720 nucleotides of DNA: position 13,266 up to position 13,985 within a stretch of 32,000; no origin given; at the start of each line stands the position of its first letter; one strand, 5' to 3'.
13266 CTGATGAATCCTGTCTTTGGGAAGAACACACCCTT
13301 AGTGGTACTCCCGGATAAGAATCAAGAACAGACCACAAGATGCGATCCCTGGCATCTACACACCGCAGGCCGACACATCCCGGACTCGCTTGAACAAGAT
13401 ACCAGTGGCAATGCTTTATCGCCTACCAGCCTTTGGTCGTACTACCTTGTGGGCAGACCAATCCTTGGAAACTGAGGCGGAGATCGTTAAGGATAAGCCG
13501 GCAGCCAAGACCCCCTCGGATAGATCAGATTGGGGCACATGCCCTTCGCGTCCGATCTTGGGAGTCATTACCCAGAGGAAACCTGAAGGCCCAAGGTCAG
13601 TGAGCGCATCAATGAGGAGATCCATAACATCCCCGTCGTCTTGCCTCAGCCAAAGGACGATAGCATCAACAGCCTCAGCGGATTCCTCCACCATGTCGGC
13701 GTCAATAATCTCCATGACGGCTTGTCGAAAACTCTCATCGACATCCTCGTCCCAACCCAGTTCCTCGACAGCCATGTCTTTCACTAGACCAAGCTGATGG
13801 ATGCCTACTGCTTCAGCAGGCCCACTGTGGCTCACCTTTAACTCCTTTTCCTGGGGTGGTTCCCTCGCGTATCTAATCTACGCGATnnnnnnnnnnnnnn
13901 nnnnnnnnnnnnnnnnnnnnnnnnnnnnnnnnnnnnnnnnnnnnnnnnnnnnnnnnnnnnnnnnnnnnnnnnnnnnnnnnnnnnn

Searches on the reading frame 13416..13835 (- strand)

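Call 8: search_protein_families(library=pfam, proteins=[window:13416-13835:-])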
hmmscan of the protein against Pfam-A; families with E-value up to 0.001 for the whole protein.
window:13416-13835:- (139 aa): 1 family
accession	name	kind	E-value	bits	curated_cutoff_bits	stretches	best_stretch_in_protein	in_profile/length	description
PF11253.13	DUF3052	-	3.5e-41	140.5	22.7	1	14-135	3-125/125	Protein of unknown function (DUF3052)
